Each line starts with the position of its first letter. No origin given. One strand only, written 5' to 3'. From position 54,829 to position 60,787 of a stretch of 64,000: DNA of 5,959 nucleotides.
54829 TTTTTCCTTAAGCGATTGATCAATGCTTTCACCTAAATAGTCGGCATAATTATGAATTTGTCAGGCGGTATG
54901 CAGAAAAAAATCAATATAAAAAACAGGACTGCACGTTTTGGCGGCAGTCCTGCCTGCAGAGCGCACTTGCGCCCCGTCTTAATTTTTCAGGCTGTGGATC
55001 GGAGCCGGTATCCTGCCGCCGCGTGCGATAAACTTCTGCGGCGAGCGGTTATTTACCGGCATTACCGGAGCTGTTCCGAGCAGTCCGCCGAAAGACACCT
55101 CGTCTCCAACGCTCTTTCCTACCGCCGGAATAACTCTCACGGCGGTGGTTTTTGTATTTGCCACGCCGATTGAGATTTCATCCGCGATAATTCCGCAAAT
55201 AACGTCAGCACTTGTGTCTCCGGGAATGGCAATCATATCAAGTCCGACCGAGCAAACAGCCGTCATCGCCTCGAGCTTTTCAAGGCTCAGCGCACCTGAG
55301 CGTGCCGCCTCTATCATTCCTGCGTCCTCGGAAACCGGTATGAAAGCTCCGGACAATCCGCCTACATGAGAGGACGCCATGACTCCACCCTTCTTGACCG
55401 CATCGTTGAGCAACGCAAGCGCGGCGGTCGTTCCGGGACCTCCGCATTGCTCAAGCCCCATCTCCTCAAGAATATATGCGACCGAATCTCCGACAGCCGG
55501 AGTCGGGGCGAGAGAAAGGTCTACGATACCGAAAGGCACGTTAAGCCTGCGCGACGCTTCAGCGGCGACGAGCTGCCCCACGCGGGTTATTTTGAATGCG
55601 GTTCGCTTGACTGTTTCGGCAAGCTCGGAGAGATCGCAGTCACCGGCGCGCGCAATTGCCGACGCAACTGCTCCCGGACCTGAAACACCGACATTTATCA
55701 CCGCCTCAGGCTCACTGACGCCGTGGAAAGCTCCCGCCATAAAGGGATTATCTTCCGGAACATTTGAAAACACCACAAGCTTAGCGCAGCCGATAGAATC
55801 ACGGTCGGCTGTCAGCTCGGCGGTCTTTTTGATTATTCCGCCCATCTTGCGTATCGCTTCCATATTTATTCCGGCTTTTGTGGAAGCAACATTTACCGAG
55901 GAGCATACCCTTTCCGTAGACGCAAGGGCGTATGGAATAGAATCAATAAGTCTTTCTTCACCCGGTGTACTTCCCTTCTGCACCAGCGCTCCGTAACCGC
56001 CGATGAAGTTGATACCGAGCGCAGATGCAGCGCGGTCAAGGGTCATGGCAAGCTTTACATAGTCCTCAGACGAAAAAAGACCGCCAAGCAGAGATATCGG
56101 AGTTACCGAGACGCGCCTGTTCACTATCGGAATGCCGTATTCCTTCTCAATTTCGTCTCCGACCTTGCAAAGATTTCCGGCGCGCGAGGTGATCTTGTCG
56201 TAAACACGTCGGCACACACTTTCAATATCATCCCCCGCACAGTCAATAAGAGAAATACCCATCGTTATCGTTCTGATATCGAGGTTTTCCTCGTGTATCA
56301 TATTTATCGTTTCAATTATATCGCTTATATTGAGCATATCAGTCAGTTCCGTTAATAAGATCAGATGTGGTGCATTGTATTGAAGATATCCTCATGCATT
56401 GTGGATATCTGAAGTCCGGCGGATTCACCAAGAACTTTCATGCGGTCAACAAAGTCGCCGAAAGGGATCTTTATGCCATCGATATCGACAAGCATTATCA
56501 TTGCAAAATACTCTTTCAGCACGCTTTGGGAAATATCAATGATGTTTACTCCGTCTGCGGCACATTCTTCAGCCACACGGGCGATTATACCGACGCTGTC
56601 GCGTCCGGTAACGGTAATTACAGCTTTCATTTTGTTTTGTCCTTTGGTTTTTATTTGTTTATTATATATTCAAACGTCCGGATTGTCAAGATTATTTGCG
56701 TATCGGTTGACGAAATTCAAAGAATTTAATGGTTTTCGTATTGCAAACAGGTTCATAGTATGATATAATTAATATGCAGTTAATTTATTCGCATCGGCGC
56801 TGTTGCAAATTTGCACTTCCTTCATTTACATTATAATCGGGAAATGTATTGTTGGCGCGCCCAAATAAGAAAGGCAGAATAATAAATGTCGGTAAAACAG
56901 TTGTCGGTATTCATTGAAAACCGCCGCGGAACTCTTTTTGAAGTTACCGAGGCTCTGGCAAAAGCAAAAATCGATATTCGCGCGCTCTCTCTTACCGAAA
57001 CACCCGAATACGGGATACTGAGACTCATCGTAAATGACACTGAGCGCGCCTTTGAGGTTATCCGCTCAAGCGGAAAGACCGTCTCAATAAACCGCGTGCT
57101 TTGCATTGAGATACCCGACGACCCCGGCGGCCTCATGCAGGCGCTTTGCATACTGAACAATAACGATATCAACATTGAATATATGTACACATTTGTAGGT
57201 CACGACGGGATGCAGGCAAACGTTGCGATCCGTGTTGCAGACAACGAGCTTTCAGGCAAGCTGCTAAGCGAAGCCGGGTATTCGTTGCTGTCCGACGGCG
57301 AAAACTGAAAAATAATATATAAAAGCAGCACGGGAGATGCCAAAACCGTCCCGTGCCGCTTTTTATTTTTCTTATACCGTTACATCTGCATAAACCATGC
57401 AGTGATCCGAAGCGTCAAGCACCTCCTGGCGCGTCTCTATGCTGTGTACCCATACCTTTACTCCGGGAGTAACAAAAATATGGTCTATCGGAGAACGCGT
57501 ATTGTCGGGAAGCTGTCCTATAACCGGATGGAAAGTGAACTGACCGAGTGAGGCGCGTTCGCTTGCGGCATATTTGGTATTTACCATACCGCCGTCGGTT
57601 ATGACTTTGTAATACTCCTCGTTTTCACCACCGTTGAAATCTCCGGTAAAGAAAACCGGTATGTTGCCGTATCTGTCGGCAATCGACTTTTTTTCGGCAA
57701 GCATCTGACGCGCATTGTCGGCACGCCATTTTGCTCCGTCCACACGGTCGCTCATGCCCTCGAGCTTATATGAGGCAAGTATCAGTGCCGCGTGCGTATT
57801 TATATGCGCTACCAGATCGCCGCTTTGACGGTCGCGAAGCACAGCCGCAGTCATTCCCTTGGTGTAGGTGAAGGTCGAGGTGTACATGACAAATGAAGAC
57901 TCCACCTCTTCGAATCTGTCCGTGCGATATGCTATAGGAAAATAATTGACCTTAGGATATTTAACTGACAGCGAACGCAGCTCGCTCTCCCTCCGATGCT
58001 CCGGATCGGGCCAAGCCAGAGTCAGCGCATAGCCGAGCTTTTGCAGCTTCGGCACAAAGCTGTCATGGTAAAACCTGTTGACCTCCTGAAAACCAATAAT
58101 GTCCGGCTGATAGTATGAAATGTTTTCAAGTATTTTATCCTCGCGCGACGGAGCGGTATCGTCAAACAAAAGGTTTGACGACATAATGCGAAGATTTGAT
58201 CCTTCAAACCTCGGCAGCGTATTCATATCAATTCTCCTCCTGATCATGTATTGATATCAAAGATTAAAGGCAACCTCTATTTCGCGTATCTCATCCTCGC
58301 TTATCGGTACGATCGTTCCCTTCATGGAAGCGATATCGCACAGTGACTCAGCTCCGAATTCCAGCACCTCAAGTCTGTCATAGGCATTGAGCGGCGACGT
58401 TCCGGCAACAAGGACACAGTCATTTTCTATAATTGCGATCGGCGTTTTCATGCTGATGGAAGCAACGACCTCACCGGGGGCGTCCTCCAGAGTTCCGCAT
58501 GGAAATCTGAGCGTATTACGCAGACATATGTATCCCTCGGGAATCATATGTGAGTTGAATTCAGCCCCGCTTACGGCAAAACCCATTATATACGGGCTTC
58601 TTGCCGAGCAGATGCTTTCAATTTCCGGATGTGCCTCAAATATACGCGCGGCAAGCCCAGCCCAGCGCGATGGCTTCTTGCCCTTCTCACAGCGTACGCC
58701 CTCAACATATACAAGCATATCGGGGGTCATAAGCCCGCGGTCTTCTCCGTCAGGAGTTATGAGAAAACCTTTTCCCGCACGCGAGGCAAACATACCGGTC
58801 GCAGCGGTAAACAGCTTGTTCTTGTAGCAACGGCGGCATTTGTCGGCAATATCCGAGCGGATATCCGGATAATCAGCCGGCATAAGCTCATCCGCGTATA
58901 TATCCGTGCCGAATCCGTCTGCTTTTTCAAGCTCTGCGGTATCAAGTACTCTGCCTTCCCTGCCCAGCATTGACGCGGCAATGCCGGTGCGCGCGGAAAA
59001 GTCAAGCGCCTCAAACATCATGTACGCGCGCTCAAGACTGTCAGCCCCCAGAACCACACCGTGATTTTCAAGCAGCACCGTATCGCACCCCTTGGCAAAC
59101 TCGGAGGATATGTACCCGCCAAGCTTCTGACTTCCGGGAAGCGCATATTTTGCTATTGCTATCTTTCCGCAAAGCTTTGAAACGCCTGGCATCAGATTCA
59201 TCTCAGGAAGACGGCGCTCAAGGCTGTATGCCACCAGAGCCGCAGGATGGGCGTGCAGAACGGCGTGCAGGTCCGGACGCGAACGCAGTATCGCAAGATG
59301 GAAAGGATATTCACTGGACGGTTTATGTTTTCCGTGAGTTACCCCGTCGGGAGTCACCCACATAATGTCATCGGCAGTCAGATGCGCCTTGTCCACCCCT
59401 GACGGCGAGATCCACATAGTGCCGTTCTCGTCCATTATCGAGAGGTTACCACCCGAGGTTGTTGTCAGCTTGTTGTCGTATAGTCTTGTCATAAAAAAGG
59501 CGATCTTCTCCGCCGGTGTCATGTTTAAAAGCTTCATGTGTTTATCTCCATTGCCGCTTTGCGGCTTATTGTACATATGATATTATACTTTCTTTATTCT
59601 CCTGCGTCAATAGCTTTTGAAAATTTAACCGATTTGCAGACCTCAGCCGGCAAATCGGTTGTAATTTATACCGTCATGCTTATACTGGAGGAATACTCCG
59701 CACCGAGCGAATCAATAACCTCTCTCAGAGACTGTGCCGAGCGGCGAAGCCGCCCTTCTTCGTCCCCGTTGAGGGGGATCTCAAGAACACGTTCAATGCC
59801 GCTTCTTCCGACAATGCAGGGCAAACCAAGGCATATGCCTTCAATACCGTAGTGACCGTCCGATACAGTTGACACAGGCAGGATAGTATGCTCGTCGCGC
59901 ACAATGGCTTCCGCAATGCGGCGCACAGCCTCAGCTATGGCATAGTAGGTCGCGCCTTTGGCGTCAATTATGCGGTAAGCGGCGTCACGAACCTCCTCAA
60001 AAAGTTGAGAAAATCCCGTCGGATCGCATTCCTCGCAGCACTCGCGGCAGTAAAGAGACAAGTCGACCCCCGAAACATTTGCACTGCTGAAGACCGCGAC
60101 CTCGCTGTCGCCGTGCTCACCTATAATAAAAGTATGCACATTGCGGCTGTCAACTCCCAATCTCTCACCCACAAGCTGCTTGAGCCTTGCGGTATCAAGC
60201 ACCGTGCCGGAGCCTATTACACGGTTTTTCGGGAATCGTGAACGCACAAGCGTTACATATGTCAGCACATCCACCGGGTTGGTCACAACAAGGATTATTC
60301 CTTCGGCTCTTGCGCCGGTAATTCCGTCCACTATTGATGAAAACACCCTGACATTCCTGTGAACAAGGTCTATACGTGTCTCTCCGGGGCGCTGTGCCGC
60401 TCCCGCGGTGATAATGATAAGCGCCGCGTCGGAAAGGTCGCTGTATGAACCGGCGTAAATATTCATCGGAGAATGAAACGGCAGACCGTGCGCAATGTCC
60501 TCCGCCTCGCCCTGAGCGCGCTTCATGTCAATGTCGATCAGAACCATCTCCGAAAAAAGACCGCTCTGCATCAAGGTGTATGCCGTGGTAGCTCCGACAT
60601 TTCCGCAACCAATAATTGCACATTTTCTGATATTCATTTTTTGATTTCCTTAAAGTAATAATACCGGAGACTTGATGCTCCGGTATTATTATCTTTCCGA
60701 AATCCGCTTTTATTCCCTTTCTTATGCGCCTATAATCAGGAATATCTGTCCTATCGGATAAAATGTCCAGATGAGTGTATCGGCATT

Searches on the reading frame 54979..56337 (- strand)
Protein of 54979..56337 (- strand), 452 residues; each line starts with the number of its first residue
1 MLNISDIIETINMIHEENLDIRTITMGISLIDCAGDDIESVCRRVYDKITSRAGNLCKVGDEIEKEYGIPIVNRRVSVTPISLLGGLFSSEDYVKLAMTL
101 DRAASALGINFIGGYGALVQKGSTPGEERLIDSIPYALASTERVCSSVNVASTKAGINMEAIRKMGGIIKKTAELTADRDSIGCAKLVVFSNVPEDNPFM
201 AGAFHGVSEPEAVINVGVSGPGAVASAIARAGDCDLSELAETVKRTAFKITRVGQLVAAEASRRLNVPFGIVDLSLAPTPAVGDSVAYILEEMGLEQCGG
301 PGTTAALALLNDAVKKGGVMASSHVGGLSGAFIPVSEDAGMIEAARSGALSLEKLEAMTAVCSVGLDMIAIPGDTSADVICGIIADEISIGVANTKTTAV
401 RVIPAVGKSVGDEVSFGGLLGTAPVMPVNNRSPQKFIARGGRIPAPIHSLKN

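Call 46: search_protein_families(library=pfam, proteins=[window:54979-56337:-], max_evalue=0.00001)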
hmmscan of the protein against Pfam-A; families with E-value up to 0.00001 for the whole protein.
window:54979-56337:- (452 aa): 1 family
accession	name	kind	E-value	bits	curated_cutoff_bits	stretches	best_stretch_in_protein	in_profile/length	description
PF05167.17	DUF711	-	2.7e-195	649.4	25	1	12-422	1-412/413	Uncharacterised ACR (DUF711)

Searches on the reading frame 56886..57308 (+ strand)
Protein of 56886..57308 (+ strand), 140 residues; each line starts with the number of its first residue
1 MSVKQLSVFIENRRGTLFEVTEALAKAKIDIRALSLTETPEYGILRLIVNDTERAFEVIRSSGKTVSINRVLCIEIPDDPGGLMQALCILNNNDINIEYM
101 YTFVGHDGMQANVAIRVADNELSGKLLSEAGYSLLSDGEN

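Call 46: search_protein_families(library=pfam, proteins=[window:56886-57308:+], max_evalue=0.00001)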
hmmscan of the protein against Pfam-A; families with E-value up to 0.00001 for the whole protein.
window:56886-57308:+ (140 aa): 4 families
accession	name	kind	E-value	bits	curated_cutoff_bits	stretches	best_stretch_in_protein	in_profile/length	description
PF19571.5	ACT_8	-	3.7e-26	92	23.5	1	1-109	1-110/141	ACT domain pair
PF01842.31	ACT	-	8.5e-14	51.5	27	1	5-59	2-58/66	ACT domain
PF22629.2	ACT_AHAS_ss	-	7.1e-08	32.9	27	0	6-58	1-55/67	AHAS small subunit-like ACT domain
PF13291.12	ACT_4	-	5.9e-07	30.5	27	0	5-49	8-56/80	ACT domain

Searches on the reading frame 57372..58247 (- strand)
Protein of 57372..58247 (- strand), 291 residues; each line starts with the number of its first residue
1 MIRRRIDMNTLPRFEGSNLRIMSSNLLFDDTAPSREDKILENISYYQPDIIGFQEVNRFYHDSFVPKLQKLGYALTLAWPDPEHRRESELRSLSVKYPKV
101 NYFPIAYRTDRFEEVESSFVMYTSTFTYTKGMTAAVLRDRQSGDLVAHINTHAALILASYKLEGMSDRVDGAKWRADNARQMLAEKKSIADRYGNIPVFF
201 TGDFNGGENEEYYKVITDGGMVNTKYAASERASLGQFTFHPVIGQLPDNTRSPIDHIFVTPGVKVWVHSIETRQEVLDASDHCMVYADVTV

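Call 46: search_protein_families(library=pfam, proteins=[window:57372-58247:-], max_evalue=0.00001)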
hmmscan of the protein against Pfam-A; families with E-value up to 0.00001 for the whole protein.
window:57372-58247:- (291 aa): 1 family
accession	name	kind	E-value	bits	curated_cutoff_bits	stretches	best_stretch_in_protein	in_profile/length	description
PF03372.29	Exo_endo_phos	-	1.3e-11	45.1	24.5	1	22-282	1-225/225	Endonuclease/Exonuclease/phosphatase family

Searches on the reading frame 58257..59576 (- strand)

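Call 46: search_protein_families(library=pfam, proteins=[window:58257-59576:-], max_evalue=0.00001)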
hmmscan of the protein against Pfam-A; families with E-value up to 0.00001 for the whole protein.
window:58257-59576:- (439 aa): 1 family
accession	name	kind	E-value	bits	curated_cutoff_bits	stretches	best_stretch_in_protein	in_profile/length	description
PF00596.27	Aldolase_II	-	1.5e-56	191.7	22.2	2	25-197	3-181/183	Class II Aldolase and Adducin N-terminal domain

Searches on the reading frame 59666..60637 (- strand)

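Call 46: search_protein_families(library=pfam, proteins=[window:59666-60637:-], max_evalue=0.00001)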
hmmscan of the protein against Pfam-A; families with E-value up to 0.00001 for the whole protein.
window:59666-60637:- (323 aa): 2 families
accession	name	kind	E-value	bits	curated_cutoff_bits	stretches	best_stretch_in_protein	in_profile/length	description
PF02866.23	Ldh_1_C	-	4.7e-42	144.4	22.6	1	145-310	1-169/174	lactate/malate dehydrogenase, alpha/beta C-terminal domain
PF00056.29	Ldh_1_N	-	2.5e-39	135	27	1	5-142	2-141/141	lactate/malate dehydrogenase, NAD binding domain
